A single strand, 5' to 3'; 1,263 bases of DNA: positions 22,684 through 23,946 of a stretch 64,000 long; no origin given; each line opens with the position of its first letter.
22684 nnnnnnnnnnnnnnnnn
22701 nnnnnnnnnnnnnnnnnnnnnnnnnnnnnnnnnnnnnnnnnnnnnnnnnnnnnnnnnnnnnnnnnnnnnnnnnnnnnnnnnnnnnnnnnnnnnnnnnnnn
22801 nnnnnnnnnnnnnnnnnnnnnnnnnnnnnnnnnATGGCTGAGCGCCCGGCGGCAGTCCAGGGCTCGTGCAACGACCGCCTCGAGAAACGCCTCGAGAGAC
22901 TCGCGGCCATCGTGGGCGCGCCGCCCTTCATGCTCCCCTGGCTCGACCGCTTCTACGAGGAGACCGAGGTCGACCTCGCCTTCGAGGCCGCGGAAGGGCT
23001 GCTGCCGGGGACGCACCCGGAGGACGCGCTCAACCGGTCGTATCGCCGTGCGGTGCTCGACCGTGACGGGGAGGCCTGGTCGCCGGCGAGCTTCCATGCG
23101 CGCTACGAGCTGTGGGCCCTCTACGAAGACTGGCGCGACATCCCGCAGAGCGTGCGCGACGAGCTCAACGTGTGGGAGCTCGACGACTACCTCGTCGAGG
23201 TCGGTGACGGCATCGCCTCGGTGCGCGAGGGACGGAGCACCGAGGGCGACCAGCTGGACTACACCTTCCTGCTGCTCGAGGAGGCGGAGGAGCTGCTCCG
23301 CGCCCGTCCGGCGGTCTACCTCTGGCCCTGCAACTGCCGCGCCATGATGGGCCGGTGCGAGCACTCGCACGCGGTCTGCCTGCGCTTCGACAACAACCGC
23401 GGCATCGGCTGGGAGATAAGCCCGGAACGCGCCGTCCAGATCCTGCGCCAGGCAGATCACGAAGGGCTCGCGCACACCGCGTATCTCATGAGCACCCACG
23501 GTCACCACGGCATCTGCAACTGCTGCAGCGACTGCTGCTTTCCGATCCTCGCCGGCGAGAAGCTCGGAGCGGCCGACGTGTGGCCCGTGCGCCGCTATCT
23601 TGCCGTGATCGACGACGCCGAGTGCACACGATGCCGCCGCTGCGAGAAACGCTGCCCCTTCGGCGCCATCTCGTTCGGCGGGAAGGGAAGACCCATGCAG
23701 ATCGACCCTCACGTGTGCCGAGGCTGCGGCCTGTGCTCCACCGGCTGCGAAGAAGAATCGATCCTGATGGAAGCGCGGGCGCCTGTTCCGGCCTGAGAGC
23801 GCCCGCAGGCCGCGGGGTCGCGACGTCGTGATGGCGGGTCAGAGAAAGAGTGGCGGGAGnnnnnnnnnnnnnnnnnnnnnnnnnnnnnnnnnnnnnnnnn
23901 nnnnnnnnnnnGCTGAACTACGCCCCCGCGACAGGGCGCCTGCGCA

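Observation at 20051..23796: Paralogous Cys-rich Fe-S proteins bracket an MttB homolog and are translationally coupled to it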

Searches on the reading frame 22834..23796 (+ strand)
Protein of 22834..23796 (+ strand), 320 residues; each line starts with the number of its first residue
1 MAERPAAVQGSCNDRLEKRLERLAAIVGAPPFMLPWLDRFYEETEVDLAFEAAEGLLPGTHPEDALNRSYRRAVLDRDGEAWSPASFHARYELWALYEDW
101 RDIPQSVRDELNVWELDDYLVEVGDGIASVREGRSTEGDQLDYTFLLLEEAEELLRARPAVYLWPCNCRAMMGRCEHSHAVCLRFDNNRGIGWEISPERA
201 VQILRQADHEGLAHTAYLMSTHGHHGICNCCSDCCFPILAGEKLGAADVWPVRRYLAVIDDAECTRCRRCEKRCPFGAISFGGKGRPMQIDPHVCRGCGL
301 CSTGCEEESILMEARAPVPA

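Call 3: search_protein_families(library=pfam, proteins=[window:22834-23796:+], max_evalue=0.1)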
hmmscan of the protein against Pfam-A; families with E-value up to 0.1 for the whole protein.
window:22834-23796:+ (320 aa): 9 families
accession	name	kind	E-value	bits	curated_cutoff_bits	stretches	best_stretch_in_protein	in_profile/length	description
PF00037.32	Fer4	-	9.6e-09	35.1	21.1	2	258-280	2-24/24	4Fe-4S binding domain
PF13237.11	Fer4_10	-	2.7e-07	30.8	25.5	1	258-305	3-52/53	4Fe-4S dicluster domain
PF14697.11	Fer4_21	-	8.2e-07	29.5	35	1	257-310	1-57/59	4Fe-4S dicluster domain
PF13187.11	Fer4_9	-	3e-06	27.6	27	1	263-308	1-50/52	4Fe-4S dicluster domain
PF12838.12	Fer4_7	-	3.9e-06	27.7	27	1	264-306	2-49/52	4Fe-4S dicluster domain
PF12837.12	Fer4_6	-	2e-05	24.8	25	2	257-279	2-24/24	4Fe-4S binding domain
PF12797.12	Fer4_2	-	0.0045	17.3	24.5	1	258-276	4-22/22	4Fe-4S binding domain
PF13484.11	Fer4_16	-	0.0079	17.4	30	1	263-281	1-19/66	4Fe-4S double cluster binding domain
PF12798.12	Fer4_3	-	0.01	17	27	1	264-278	1-15/15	4Fe-4S binding domain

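Call 4: search_protein_families(library=ncbifam, proteins=[window:22834-23796:+], max_evalue=0.1)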
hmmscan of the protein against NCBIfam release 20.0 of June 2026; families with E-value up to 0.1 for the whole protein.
window:22834-23796:+ (320 aa): 52 families (the best 25 are shown)
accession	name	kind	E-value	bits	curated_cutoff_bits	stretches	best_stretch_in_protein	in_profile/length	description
NF041778.1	hetero_SS_HdrA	equivalog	2.3e-11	42.3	1400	1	253-313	578-636/771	ferredoxin:CoB-CoM heterodisulfide reductase subunit HdrA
TIGR02179.1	PorD_KorD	subfamily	2.6e-10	40.2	60.05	1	253-313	16-75/78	2-oxoacid:acceptor oxidoreductase, delta subunit, pyruvate/2-ketoisovalerate family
NF041891.1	hdrA_Methbact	equivalog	4.6e-10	38.4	1300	1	254-313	564-621/762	ferredoxin:CoB-CoM heterodisulfide reductase subunit HdrA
NF040770.1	hetero_SS_HdrA2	exception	9e-10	37.3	1100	1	254-313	569-626/777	CoB-CoM heterodisulfide reductase HdrA2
NF007202.0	PRK09623.1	equivalog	1.5e-08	34.9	166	1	252-313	41-101/105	3-methyl-2-oxobutanoate dehydrogenase subunit delta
TIGR01944.1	rnfB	subfamily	1.1e-07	31.6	68.7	1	253-314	104-164/190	RnfABCDGE type electron transport complex subunit B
NF040684.1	PorD_Arch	equivalog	2.5e-07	30.7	120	1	253-313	23-82/85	pyruvate synthase subunit PorD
NF058577.1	FdxA_fam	equivalog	4e-07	30.1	65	1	260-306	6-49/52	4Fe-4S ferredoxin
NF003475.0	PRK05113.1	equivalog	1.3e-06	28.4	203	1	253-313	104-163/190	electron transport complex subunit RsxB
NF007203.0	PRK09624.1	equivalog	1.9e-06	28.1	171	1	255-312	44-100/105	pyuvate ferredoxin oxidoreductase subunit delta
NF045790.1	OxalOxreddelta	equivalog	5.2e-06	25.8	230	1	250-310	250-306/316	oxalate oxidoreductase subunit delta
TIGR03287.1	methan_mark_16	hypoth_equivalog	5.3e-06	25.1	363.95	1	247-310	287-347/391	methanogenesis marker 16 metalloprotein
NF038196.1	ferrodoxin_EFR1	subfamily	5.5e-06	26.6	75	1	261-313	183-232/242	EFR1 family ferrodoxin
TIGR04105.1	FeFe_hydrog_B1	subfamily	7.2e-06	24.9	450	2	264-312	113-161/462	monomeric [FeFe] hydrogenase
NF042909.1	FMH_DH_FwdF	exception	9.8e-06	24.9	375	2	190-281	21-118/336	tungsten-dependent formylmethanofuran dehydrogenase subunit FwdF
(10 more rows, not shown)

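Call 6: search_solved_structures(query=window:22834-23796:+, max_evalue=1, show_alignments=2)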
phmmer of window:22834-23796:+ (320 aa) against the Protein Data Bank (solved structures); distinct sequences matched with E-value up to 1: 66 (the best 60 are shown).
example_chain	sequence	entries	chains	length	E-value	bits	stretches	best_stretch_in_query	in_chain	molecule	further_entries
9eri_B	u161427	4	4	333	2.2e-07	33.5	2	257-313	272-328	Na(+)-translocating ferredoxin:NAD(+) oxidoreductase complex subunit B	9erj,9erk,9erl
7qv7_D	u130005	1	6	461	5.5e-07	32.2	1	256-307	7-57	Hydrogen dependent carbon dioxide reductase subunit HydA2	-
8bj7_A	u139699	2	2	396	6.6e-07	31.9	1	251-319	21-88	Periplasmic [Fe] hydrogenase large subunit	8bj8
9hpx_A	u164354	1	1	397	6.6e-07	31.9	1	251-319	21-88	Periplasmic [Fe] hydrogenase large subunit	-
6sg2_AAA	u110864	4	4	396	6.6e-07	31.9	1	251-319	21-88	Periplasmic [Fe] hydrogenase large subunit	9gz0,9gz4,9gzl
9r9v_A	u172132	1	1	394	6.7e-07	31.9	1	251-319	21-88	Periplasmic [Fe] hydrogenase large subunit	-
8ru6_B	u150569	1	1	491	9e-07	31.5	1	251-319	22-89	Periplasmic [Fe] hydrogenase large subunit,CpI,Periplasmic [Fe] hydrogenase small subunit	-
9gnk_A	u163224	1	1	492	9.4e-07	31.5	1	251-319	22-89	Periplasmic [Fe] hydrogenase large subunit,Periplasmic [Fe] hydrogenase small subunit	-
8rtg_A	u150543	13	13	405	1.3e-06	30.9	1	251-319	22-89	Periplasmic [Fe] hydrogenase large subunit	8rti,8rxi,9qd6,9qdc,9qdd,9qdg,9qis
8rxj_A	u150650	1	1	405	1.3e-06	30.9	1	251-319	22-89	Periplasmic [Fe] hydrogenase large subunit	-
1hfe_L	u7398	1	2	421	1.4e-06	30.9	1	251-319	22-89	PROTEIN (FE-ONLY HYDROGENASE (E.C.1.18.99.1) (LARGER SUBUNIT))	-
8ryh_A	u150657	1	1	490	1.8e-06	30.5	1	251-319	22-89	Periplasmic [Fe] hydrogenase large subunit,Periplasmic [Fe] hydrogenase small subunit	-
9gbu_A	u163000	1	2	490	1.8e-06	30.5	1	251-319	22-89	Periplasmic [Fe] hydrogenase large subunit,Periplasmic [Fe] hydrogenase small subunit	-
1e08_A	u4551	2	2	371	9e-06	28.2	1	258-319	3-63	[FE]-HYDROGENASE (LARGE SUBUNIT) | PERIPLASMIC [FE] HYDROGENASE LARGE SUBUNIT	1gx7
9sfi_A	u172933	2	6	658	1.6e-05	27.4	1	254-308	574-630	CoB--CoM heterodisulfide reductase iron-sulfur subunit A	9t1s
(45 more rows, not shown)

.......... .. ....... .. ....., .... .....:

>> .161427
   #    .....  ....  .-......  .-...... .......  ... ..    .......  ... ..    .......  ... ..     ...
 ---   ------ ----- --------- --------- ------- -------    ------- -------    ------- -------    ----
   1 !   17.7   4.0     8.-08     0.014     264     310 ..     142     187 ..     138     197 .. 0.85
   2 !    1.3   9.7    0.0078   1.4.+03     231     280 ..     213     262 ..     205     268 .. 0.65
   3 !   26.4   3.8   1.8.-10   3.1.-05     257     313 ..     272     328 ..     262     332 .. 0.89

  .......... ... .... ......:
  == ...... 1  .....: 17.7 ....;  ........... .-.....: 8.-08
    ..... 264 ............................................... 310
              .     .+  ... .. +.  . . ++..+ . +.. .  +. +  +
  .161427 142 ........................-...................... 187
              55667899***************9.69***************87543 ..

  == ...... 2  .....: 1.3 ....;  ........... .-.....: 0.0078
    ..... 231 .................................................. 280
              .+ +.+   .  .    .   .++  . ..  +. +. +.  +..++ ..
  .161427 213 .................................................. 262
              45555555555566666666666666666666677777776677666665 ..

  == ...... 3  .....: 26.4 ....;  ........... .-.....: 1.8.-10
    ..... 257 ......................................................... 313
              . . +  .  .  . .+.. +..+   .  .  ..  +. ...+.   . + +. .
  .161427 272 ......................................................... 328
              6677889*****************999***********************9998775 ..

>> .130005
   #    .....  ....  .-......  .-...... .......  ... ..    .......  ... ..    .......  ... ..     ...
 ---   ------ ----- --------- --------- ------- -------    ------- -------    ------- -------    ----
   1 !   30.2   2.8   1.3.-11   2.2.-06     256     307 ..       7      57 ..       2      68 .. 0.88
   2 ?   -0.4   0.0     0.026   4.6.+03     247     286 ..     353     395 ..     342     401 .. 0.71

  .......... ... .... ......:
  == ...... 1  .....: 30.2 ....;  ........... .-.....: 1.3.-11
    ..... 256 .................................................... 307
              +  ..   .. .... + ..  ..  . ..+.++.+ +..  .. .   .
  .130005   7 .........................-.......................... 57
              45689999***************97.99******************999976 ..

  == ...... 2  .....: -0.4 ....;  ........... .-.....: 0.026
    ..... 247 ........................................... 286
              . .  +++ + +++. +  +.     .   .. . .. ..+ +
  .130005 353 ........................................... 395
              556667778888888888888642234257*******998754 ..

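Call 7: find_homologous_proteins(query=window:22834-23796:+)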
Query window:22834-23796:+ (320 aa): 613 proteins with E <= 0.001 among 6571 candidates; the best 120 are listed.
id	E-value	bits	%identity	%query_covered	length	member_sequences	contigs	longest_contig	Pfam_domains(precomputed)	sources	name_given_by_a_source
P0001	1.1e-151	523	73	90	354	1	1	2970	PF14697.12,PF12837.13,PF00037.33,PF13484.12,PF12838.13,PF13237.12,PF13187.12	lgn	-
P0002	5.9e-151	520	71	94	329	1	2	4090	PF14697.12,PF00037.33,PF13237.12,PF13187.12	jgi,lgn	jgi:Pyruvate/2-oxoacid:ferredoxin oxidoreductase delta subunit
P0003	1.7e-149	516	73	88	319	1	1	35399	PF14697.12,PF12797.13,PF12837.13,PF00037.33,PF12838.13,PF13237.12,PF13187.12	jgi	jgi:Pyruvate/2-oxoacid:ferredoxin oxidoreductase delta subunit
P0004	3.4e-149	515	73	89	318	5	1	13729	PF14697.12,PF12837.13,PF00037.33,PF13484.12,PF12838.13,PF13237.12,PF13187.12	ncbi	-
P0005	2.8e-147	508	72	90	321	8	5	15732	PF14697.12,PF12797.13,PF12837.13,PF00037.33,PF13237.12,PF13187.12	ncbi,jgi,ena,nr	ncbi:MAG TPA: 4Fe-4S binding protein [Thermoleophilia bacterium]|nr:4Fe-4S binding protein [Thermole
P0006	4.2e-142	491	98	68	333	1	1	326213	-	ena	-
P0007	4.3e-140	485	67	94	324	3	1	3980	PF14697.12,PF12837.13,PF00037.33,PF12838.13,PF13237.12,PF13187.12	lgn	-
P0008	6.1e-140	484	69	93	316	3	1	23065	PF14697.12,PF12837.13,PF00037.33,PF12838.13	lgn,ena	-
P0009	3.0e-138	479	68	93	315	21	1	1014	PF14697.12,PF12837.13,PF00037.33,PF12838.13,PF13237.12,PF13187.12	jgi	jgi:Pyruvate/2-oxoacid:ferredoxin oxidoreductase delta subunit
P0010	9.5e-138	477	67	96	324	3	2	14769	PF14697.12,PF12837.13,PF00037.33,PF12838.13,PF13237.12,PF13187.12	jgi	jgi:Pyruvate/2-oxoacid:ferredoxin oxidoreductase delta subunit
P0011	1.1e-136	474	68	90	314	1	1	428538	PF14697.12,PF12797.13,PF12837.13,PF00037.33,PF12838.13,PF13237.12,PF13187.12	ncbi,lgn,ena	-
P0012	2.5e-136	472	67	93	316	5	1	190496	PF14697.12,PF12797.13,PF12837.13,PF00037.33,PF12838.13,PF13237.12,PF13187.12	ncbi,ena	-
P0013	1.5e-135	470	67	93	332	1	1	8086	PF14697.12,PF12797.13,PF12837.13,PF00037.33,PF12838.13,PF13237.12,PF13187.12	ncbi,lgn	-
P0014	2.2e-132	459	66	93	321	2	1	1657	PF12837.13,PF00037.33,PF12838.13,PF13237.12,PF13187.12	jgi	-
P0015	6.6e-132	458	65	93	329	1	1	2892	PF14697.12,PF12837.13,PF00037.33,PF12838.13,PF13237.12,PF13187.12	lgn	-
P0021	1.2e-127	444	63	93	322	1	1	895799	PF14697.12,PF12837.13,PF00037.33,PF12838.13,PF13237.12,PF13187.12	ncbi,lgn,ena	-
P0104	6.9e-90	320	51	92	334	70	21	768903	PF00037.33,PF12838.13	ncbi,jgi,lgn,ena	-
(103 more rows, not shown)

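Call 11: find_encoding_contigs(protein=P0104, flank=8000, max_places=6)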
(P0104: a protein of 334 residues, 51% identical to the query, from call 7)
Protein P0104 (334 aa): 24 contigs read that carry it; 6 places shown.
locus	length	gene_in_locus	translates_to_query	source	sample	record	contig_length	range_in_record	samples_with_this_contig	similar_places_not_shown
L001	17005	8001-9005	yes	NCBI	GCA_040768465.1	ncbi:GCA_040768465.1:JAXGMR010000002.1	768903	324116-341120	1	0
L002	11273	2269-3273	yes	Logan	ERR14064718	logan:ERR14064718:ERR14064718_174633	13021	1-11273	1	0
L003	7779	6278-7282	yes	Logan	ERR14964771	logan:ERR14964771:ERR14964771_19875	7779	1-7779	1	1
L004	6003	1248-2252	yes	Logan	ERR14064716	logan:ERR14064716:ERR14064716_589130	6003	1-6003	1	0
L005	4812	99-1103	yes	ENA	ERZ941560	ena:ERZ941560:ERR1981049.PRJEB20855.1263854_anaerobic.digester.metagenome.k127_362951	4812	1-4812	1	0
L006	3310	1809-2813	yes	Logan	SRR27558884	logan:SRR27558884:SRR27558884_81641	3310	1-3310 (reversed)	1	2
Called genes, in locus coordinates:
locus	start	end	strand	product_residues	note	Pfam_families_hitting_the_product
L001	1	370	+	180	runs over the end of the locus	PF13237:Fer4_10 (weak), PF13183:Fer4_8, PF13187:Fer4_9 (weak), PF13534:Fer4_17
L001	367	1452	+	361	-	PF02754:CCG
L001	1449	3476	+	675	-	PF00890:FAD_binding_2 (weak), PF01266:DAO (weak), PF07992:Pyr_redox_2 (weak), PF12831:FAD_oxidored, PF13450:NAD_binding_8 (weak), PF00037:Fer4, PF12837:Fer4_6, PF12838:Fer4_7 (weak), +7 more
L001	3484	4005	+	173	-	PF02662:FlpD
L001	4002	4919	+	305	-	PF13183:Fer4_8 (weak)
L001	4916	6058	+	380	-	PF13183:Fer4_8 (faint), PF12797:Fer4_2 (faint), PF13237:Fer4_10 (faint), PF17179:Fer4_22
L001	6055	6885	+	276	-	PF00970:FAD_binding_6 (weak), PF00175:NAD_binding_1, PF10418:DHODB_Fe-S_bind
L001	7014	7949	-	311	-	PF00756:Esterase, PF12146:Hydrolase_4 (weak)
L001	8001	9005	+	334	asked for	PF12838:Fer4_7 (faint), PF00037:Fer4 (weak)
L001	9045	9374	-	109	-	PF09505:Dimeth_Pyl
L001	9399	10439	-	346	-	PF09505:Dimeth_Pyl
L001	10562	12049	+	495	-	PF06253:MTTB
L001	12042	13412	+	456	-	PF00890:FAD_binding_2 (faint), PF12831:FAD_oxidored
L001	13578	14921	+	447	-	-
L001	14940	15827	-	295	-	PF00941:FAD_binding_5, PF03450:CO_deh_flav_C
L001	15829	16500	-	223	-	PF00111:Fer2, PF13085:Fer2_3 (faint), PF01799:Fer2_2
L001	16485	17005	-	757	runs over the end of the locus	PF01315:Ald_Xan_dh_C, PF02738:MoCoBD_1, PF20256:MoCoBD_2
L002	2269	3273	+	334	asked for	PF12838:Fer4_7 (faint), PF00037:Fer4 (weak)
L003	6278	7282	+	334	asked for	PF12838:Fer4_7 (faint), PF00037:Fer4 (weak)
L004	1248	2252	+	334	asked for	PF12838:Fer4_7 (faint), PF00037:Fer4 (weak)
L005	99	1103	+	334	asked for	PF12838:Fer4_7 (faint), PF00037:Fer4 (weak)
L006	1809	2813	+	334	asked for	PF12838:Fer4_7 (faint), PF00037:Fer4 (weak)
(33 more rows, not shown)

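Call 12: find_encoding_contigs(protein=P0021, flank=8000, max_places=3)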
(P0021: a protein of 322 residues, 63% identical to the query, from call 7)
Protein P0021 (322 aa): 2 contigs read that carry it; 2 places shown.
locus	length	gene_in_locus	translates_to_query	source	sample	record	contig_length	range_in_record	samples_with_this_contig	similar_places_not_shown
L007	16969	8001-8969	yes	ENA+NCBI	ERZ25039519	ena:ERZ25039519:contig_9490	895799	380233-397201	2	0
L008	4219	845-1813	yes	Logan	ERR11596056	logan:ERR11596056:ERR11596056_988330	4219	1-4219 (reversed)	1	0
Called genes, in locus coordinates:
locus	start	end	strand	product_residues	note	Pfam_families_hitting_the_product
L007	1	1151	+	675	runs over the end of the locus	PF13738:Pyr_redox_3 (faint), PF00890:FAD_binding_2 (weak), PF01266:DAO (weak), PF07992:Pyr_redox_2 (weak), PF12831:FAD_oxidored, PF13450:NAD_binding_8 (weak), PF12837:Fer4_6 (weak), PF12838:Fer4_7 (weak), +5 more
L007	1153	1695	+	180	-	PF02662:FlpD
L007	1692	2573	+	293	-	PF12838:Fer4_7 (faint), PF13183:Fer4_8 (weak), PF13534:Fer4_17 (weak)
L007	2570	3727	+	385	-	PF13237:Fer4_10 (faint), PF17179:Fer4_22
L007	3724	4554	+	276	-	PF00970:FAD_binding_6 (weak), PF00175:NAD_binding_1, PF10418:DHODB_Fe-S_bind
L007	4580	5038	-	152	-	PF02589:LUD_dom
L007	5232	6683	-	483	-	PF02589:LUD_dom, PF13187:Fer4_9 (faint), PF13183:Fer4_8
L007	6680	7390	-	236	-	PF02754:CCG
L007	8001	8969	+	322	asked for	PF13237:Fer4_10 (weak), PF14697:Fer4_21, PF12838:Fer4_7, PF13187:Fer4_9, PF00037:Fer4 (weak), PF12837:Fer4_6 (weak)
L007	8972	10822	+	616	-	PF02730:AFOR_N, PF01314:AFOR_C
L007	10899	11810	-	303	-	PF00941:FAD_binding_5, PF03450:CO_deh_flav_C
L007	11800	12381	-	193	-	PF00111:Fer2, PF01799:Fer2_2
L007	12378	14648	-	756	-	PF01315:Ald_Xan_dh_C, PF02738:MoCoBD_1, PF20256:MoCoBD_2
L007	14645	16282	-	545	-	PF03313:SDH_alpha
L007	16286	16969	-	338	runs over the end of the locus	PF02423:OCD_Mu_crystall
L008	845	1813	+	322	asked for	PF13237:Fer4_10 (weak), PF14697:Fer4_21, PF12838:Fer4_7, PF13187:Fer4_9, PF00037:Fer4 (weak), PF12837:Fer4_6 (weak)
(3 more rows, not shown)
